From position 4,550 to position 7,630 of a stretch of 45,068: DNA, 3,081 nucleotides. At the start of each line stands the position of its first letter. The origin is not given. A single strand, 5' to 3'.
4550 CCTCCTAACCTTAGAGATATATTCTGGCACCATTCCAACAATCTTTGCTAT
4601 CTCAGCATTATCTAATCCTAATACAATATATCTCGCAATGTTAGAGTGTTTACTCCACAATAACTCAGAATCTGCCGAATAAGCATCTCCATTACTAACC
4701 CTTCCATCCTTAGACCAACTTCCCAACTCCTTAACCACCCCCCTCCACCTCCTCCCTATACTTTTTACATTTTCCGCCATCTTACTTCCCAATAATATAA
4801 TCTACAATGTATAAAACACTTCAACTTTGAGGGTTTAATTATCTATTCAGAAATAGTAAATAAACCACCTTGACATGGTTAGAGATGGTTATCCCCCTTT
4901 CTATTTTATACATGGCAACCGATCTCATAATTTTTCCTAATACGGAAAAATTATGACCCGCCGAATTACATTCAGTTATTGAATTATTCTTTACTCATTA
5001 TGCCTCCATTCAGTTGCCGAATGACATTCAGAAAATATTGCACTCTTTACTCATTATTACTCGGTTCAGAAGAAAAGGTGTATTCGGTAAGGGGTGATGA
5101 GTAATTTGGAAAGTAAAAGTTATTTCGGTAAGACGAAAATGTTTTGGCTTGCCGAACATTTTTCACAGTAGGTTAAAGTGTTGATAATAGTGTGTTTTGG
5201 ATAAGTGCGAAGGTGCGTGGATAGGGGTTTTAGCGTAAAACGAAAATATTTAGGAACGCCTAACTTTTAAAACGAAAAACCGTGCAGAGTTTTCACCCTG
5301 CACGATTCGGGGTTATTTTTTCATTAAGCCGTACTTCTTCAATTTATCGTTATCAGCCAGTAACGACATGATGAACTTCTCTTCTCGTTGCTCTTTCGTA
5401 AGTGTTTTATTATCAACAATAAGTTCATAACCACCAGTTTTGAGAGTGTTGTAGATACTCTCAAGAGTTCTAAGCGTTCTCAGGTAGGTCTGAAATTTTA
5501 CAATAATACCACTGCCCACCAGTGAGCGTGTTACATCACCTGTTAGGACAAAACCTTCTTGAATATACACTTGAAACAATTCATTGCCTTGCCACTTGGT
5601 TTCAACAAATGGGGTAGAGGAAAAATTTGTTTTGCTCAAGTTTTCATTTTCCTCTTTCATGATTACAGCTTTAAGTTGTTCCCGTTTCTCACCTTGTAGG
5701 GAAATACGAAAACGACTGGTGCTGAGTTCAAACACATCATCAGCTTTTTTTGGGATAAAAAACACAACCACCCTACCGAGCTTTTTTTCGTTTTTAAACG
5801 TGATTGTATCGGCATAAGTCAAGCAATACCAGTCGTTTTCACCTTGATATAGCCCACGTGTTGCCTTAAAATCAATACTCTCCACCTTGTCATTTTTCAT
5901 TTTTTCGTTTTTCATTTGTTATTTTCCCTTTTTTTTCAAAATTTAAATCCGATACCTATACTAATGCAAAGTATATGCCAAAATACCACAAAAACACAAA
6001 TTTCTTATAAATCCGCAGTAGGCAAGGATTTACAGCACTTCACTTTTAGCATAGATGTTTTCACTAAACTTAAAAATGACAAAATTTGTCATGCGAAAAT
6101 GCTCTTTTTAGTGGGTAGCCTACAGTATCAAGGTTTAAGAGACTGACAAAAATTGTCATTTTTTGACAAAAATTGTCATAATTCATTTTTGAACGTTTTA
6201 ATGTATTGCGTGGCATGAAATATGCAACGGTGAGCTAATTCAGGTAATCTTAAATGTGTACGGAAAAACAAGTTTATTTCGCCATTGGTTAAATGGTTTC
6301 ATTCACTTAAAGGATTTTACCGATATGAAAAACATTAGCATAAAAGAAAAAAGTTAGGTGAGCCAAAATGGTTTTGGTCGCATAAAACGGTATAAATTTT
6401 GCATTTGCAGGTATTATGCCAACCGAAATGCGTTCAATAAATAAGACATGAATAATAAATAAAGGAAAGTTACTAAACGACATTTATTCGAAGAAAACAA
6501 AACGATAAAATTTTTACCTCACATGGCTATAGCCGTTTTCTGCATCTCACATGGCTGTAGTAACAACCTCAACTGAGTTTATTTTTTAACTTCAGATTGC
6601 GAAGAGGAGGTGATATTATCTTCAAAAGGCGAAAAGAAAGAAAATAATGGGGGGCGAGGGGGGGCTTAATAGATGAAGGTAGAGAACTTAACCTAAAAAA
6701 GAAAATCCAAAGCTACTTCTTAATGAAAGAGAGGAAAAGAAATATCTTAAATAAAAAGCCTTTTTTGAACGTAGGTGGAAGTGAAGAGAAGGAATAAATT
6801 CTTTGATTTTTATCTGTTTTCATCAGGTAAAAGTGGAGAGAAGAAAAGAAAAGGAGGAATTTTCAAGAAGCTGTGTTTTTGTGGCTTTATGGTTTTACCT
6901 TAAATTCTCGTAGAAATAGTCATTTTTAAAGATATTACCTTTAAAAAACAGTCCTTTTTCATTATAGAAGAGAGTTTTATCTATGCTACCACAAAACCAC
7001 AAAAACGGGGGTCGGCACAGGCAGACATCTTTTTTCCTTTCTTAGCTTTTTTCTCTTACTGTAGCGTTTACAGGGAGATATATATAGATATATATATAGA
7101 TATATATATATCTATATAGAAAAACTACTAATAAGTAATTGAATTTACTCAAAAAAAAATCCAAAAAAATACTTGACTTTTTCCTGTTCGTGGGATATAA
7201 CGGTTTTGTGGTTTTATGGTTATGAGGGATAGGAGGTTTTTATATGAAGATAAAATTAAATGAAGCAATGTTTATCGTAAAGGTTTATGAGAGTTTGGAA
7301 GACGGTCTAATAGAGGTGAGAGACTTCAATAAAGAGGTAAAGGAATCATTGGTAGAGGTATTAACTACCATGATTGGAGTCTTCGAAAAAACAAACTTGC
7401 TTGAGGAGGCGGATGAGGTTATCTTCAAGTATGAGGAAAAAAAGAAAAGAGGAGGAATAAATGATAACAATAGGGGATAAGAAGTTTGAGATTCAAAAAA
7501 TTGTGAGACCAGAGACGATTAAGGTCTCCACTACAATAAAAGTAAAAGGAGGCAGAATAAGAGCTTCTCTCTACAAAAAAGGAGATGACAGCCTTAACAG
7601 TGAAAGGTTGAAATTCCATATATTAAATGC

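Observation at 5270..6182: Self-contained orphan gene behind three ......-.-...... palindromes arranged like a divergent promoter/operator switch, in a phage with no integrase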

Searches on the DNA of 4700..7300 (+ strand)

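Call 3: search_dna_similar(query=window:5200-7300:+, collection=phages, mode=distant)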
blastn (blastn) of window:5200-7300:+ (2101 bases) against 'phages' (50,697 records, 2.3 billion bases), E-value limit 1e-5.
No match.

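Call 48: search_rna_families(source=window, start=4700, end=7300, threshold=evalue, max_evalue=5)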
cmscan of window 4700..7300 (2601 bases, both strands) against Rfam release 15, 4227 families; matches with E-value up to 5: 3.
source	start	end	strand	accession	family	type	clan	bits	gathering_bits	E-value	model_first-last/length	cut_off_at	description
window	5573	5654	-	RF00351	snoR20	Gene; snRNA; snoRNA; CD-box;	-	24.4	43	2.6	1-90/90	no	Small nucleolar RNA R20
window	7082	7117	+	RF04176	mir-3149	Gene; miRNA;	-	19.3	100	3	1-83/83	no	mir-3149 microRNA precursor family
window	7082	7117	-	RF04176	mir-3149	Gene; miRNA;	-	19.3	100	3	1-83/83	no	mir-3149 microRNA precursor family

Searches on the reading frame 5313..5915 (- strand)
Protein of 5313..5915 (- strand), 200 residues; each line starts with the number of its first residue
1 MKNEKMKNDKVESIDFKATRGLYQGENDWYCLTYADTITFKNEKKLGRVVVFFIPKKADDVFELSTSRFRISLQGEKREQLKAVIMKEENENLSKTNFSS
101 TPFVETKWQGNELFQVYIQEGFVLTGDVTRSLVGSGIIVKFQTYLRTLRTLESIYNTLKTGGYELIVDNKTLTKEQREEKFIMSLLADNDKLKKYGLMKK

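Call 4: search_protein_families(library=pfam, proteins=[window:5313-5915:-], max_evalue=1)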
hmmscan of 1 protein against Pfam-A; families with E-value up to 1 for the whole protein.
window:5313-5915:- (200 aa): 1 family
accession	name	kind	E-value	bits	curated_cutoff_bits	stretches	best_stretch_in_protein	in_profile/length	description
PF08321.18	PPP5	-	0.11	13.2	23.5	0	79-123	11-56/93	PPP5 TPR repeat region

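Call 5: search_protein_families(library=phrogs, proteins=[window:5313-5915:-], max_evalue=1)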
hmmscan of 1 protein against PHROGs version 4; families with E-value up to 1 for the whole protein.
window:5313-5915:- (200 aa): 1 family
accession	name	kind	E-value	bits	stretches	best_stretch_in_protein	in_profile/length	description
phrog_29977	-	unknown function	0.054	14.7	1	142-185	6-48/87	-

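Call 8: find_homologous_proteins(query=window:5313-5915:-, max_evalue=0.01)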
Query window:5313-5915:- (200 aa): 1 proteins with E <= 0.01 among 297 candidates.
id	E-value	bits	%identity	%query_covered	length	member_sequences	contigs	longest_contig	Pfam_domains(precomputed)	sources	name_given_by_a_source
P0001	1.7e-124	431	100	100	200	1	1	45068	-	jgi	-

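Call 9: search_dna_similar(query=window:5316-5915:-, collection=phages, mode=protein, max_evalue=1)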
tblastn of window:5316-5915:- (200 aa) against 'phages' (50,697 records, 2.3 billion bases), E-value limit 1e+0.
No match.

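Call 17: predict_structure(protein=window:5313-5915:-)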
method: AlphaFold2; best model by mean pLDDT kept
length: 200 residues; sequences in the alignment: 1
mean_pLDDT: 39.9   pTM: 0.31
mean pLDDT of the five models: 39.9, 39.4, 31.3, 30.1, 28.6
residues with pLDDT >= 90: 0; 70-90: 0; 50-70: 36; < 50: 164
segments of 3 or more residues with pLDDT < 50: 1-150, 160-164, 195-198
pLDDT, mean of each block of 10 residues (from residue 1): 33 36 39 41 38 43 31 36 35 28 33 30 29 32 42 50 51 62 60 50
secondary structure, 60 per line:
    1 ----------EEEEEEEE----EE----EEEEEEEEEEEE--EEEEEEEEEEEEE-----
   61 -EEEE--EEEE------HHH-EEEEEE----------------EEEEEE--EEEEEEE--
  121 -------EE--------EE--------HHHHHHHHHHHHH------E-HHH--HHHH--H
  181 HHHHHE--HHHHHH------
elements in order: E11-18 E29-40 E43-55 E62-65 E68-71 E82-87 E104-109 E112-118 H148-160 H174-177 H180-185 H189-194

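Call 18: search_protein_representatives(protein=window:5313-5915:-)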
Query: 200 residues. Proteins with E-value up to 0.001 (for the whole library): 2; up to 1e-10: 1; up to 1e-30: 1. The best 2 are listed.
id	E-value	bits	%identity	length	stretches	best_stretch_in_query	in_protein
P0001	5.6e-125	430.5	100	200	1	1-200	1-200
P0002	9.8e-06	41.8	31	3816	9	107-163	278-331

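Call 20: search_protein_families(library=pfam, proteins=[P0002], max_evalue=0.001)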
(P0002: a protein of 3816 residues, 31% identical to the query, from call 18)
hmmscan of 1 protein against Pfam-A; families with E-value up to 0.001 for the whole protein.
P0002 (3816 aa): 5 families
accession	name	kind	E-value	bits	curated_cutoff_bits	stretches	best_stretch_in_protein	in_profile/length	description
PF09860.14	DUF2087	-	5.9e-14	52.4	22.4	0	280-305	29-54/69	Uncharacterized protein conserved in bacteria (DUF2087)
PF01686.22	Adeno_Penton_B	-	1.5e-12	47.3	25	0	842-889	367-414/461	Adenovirus penton base protein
PF17865.7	AAA_lid_5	-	1.2e-11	45.2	22.7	0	1334-1393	16-73/104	Midasin AAA lid domain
PF11007.13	CotJA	-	8.7e-06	25.9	25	0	521-531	17-27/35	Spore coat associated protein JA (CotJA)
PF13693.12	HTH_35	-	9.8e-05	22.7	25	0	2730-2764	19-52/75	Winged helix-turn-helix DNA-binding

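Call 58: search_solved_structures(query=window:5313-5915:-, max_evalue=10)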
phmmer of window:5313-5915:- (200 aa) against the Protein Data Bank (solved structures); distinct sequences matched with E-value up to 10: 0.

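Call 59: search_protein_families(library=padloc, proteins=[window:5313-5915:-], max_evalue=1)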
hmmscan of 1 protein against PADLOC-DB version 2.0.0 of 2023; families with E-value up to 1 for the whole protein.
window:5313-5915:- (200 aa): 0 families

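Call 77: find_encoding_contigs(protein=P0001, flank=1000, max_places=3)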
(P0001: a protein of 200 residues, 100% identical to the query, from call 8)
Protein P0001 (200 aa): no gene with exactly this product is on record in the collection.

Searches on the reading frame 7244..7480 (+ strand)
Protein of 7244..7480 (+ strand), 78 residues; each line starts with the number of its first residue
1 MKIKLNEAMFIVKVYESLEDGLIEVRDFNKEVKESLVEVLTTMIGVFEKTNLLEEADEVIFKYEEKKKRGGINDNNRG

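Call 61: search_protein_families(library=pfam, alignment_id=A2, max_evalue=0.001)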
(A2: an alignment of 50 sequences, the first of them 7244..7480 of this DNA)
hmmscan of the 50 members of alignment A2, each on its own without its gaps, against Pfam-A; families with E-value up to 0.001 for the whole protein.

A. member 1, window:7244-7480:+ (78 aa): 0 families

B. families by the number of members that match (of 50 scanned): 15 families
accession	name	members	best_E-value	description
PF11860.13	Muramidase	1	1.4e-54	N-acetylmuramidase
PF00476.26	DNA_pol_A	1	1.1e-30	DNA polymerase family A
PF03167.25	UDG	1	3.1e-18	Uracil DNA glycosylase superfamily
PF17236.8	SU10_MCP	1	1.1e-16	SU10 major capsid protein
PF01555.25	N6_N4_Mtase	1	3e-16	DNA methylase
PF11753.13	DUF3310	1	4.2e-15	Protein of unknwon function (DUF3310)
PF13479.12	AAA_24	1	8.7e-14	AAA domain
PF01396.24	Zn_ribbon_Top1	1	3.1e-13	Topoisomerase DNA binding C4 zinc finger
PF01612.26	DNA_pol_A_exo1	1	8.5e-12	3'-5' exonuclease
PF23899.1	SU10_portal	1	1.9e-11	Phage SU10 portal protein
PF13148.11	DUF3987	1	4.4e-11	Protein of unknown function (DUF3987)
PF12705.13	PDDEXK_1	1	2.1e-10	PD-(D/E)XK nuclease superfamily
PF02195.25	ParB_N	1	3.2e-08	ParB N-terminal domain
PF00622.36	SPRY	1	0.00012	SPRY domain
PF04851.21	ResIII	1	0.0006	Type III restriction enzyme, res subunit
